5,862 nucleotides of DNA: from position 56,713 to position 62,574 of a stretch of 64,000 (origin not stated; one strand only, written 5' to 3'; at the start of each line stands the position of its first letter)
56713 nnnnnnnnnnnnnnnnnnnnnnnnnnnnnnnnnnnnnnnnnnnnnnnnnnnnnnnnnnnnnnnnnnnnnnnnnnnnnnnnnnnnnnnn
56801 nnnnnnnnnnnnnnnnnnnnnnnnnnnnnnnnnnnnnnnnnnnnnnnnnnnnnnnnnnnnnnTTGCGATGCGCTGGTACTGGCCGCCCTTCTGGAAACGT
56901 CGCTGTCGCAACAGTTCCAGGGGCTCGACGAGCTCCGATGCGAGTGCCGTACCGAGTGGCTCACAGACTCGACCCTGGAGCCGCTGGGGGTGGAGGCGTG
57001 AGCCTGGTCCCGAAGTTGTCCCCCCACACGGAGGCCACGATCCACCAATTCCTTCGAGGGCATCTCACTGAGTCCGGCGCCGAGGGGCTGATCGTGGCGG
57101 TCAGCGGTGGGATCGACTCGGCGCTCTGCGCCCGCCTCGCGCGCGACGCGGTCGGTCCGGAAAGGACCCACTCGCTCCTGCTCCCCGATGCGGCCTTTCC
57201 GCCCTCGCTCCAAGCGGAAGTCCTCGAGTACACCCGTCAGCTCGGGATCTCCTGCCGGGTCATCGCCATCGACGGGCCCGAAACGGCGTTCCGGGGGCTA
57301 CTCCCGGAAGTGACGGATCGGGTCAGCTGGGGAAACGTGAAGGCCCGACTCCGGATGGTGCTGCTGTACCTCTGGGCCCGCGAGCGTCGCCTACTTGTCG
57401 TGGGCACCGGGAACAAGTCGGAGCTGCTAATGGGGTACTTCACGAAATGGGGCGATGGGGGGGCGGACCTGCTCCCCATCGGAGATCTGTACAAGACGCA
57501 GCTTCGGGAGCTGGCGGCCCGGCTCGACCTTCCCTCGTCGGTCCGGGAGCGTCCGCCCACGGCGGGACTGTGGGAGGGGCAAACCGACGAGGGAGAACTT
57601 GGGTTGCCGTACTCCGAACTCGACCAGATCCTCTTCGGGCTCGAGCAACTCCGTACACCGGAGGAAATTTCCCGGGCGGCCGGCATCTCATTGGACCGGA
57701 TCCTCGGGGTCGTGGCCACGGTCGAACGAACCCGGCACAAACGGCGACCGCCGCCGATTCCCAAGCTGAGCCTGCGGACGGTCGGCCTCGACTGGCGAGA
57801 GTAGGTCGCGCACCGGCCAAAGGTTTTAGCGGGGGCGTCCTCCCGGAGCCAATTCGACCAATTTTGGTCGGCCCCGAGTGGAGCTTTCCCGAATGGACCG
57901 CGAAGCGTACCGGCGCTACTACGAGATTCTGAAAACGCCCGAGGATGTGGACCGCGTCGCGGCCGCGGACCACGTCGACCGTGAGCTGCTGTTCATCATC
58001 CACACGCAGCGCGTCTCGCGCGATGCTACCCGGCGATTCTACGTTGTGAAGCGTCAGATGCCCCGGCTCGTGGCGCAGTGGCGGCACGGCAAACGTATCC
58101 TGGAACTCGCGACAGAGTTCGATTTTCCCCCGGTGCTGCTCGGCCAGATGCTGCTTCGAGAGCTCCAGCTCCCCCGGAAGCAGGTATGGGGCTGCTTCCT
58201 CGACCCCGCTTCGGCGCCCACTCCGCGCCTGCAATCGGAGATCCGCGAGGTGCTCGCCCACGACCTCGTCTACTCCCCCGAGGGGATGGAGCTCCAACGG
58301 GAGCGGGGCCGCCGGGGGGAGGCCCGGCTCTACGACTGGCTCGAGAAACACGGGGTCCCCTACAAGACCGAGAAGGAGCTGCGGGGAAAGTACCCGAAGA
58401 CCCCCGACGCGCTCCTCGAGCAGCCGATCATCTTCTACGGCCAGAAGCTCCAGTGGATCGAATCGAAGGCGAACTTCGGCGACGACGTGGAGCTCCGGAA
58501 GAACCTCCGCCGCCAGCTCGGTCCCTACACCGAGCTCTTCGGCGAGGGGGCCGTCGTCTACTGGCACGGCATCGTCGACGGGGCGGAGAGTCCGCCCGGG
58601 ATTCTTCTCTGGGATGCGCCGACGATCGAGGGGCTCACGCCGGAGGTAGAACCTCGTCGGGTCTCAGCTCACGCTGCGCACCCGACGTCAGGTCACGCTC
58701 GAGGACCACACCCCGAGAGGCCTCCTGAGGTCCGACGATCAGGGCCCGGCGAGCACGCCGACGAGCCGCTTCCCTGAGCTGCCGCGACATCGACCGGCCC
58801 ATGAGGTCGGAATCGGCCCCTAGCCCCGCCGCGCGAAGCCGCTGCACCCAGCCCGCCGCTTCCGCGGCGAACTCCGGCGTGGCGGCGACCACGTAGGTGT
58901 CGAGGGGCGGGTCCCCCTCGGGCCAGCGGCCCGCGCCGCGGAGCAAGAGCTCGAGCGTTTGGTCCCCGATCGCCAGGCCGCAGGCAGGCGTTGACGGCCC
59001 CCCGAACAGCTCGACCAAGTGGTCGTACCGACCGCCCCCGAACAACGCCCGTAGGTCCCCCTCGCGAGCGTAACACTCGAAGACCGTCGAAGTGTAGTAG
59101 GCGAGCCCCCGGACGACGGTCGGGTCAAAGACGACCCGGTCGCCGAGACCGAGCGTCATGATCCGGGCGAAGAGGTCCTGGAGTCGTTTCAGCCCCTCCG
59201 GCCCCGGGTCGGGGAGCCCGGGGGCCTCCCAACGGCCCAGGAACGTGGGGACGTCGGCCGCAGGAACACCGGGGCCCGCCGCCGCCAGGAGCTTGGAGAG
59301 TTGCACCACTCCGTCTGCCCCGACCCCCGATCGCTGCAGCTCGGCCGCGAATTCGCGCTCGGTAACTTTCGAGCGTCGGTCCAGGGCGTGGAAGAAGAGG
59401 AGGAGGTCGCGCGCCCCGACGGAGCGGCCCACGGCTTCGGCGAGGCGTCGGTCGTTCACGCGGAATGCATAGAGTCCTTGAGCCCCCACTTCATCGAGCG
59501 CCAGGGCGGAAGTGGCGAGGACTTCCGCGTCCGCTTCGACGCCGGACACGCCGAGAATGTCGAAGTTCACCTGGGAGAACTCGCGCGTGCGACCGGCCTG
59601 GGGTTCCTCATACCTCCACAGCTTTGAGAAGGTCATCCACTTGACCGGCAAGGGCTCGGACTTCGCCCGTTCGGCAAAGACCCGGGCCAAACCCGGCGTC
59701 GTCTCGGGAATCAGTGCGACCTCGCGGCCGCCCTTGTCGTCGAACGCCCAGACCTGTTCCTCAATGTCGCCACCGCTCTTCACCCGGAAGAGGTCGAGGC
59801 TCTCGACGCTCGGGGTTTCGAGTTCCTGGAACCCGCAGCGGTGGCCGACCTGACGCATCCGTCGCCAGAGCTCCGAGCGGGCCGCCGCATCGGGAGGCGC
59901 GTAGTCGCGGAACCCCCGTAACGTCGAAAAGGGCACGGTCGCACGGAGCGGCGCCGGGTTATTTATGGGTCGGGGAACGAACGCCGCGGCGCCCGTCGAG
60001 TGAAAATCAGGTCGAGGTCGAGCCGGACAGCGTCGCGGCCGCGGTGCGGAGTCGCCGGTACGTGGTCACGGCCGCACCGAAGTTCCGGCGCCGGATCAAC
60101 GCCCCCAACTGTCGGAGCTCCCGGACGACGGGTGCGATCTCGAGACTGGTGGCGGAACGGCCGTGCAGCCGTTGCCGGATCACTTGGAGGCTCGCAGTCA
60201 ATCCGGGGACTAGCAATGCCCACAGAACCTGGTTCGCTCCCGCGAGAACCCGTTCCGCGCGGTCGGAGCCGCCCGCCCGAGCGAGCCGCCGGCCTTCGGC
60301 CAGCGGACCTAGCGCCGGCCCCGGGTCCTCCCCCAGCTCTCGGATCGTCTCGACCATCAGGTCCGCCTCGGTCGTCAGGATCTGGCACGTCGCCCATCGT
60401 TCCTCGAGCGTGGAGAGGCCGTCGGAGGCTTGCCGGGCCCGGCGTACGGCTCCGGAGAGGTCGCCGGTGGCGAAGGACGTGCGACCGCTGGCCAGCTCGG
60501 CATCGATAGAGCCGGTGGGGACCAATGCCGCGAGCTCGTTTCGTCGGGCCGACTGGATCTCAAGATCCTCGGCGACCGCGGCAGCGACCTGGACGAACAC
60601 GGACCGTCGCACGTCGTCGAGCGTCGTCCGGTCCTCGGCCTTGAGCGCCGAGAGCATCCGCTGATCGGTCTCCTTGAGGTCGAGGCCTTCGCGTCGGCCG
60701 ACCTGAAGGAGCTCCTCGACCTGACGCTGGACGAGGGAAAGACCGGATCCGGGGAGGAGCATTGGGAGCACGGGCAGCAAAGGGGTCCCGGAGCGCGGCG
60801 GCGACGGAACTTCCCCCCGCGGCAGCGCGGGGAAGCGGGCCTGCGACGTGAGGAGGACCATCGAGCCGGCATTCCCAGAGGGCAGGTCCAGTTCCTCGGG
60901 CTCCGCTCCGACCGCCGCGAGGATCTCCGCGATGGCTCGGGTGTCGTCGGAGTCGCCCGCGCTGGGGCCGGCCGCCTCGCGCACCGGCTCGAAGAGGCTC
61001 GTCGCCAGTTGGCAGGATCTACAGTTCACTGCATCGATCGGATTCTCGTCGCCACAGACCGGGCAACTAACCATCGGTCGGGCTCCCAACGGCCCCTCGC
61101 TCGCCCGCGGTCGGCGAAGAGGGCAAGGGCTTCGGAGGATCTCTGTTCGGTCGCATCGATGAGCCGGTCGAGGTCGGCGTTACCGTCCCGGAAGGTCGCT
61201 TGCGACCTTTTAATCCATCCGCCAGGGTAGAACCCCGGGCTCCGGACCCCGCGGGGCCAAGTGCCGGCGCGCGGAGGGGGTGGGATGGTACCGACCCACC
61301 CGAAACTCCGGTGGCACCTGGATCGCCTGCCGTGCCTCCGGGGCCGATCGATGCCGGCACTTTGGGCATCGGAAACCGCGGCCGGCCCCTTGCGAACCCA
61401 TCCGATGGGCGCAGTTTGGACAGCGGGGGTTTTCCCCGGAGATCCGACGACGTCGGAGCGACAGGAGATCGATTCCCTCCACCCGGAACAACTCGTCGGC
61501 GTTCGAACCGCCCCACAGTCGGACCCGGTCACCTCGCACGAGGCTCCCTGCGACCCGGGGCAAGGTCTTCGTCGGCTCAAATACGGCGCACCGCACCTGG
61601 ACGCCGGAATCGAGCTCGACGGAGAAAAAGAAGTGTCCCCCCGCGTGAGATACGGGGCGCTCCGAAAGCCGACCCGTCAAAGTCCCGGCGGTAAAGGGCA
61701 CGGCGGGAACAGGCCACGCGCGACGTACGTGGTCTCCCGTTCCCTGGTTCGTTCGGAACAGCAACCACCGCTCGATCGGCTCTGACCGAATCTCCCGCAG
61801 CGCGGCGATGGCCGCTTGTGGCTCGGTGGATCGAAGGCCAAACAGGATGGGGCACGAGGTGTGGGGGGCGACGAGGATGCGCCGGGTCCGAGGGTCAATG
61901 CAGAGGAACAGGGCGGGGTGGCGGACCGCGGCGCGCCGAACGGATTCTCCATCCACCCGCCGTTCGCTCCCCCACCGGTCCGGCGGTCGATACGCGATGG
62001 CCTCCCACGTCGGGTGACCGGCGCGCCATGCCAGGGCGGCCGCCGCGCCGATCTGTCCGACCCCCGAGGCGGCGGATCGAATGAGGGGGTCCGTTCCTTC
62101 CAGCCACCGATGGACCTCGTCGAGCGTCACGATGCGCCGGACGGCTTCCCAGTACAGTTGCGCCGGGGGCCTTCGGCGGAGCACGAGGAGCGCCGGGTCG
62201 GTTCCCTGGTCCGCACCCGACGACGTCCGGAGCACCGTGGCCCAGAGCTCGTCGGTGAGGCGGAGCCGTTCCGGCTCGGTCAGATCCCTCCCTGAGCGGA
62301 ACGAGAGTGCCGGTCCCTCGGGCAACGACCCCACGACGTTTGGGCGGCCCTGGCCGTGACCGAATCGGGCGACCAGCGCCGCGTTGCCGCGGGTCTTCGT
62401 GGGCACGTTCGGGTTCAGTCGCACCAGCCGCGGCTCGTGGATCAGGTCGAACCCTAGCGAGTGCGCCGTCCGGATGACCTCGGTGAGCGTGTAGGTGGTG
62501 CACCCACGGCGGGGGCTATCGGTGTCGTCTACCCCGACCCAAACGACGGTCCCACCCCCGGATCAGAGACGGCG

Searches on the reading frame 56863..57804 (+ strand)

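Call 34: search_protein_families(library=pfam, proteins=[window:56863-57804:+])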
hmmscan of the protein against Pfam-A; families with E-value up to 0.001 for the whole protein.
window:56863-57804:+ (313 aa): 1 family
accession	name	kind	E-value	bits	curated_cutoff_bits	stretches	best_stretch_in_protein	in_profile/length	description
PF02540.23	NAD_synthase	-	3.7e-71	239.5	21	1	59-297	4-242/242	NAD synthase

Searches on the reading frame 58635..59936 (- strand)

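Call 34: search_protein_families(library=pfam, proteins=[window:58635-59936:-])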
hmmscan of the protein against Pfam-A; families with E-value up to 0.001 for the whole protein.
window:58635-59936:- (433 aa): 3 families
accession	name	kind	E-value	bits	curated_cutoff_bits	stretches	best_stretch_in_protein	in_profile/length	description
PF13393.11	tRNA-synt_His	-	1.3e-44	153.1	25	1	8-323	1-303/308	Histidyl-tRNA synthetase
PF00587.30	tRNA-synt_2b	-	2.8e-10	41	29.3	1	65-161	3-105/179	tRNA synthetase class II core domain (G, H, P, S and T)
PF03129.25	HGTP_anticodon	-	1.3e-09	38.5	21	1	348-430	3-88/94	Anticodon binding domain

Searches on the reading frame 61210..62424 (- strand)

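Call 34: search_protein_families(library=pfam, proteins=[window:61210-62424:-])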
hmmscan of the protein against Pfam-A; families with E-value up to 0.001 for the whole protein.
window:61210-62424:- (404 aa): 4 families
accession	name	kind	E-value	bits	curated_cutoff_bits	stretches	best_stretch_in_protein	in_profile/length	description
PF08489.16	TiaS_FLD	-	9.5e-30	103.5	21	1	122-232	2-116/116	TiaS FLD domain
PF22641.2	TiaS_TCKD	-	1e-20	74.7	27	1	2-112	40-148/156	TiaS TCKD domain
PF23783.1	Zn_ribbon_TiaS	-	1.3e-11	44.5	27.3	1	332-364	1-33/41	TiaS C-terminal zinc ribbon domain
PF01336.31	tRNA_anti-codon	-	0.00056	20.2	27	1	248-305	2-55/75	OB-fold nucleic acid binding domain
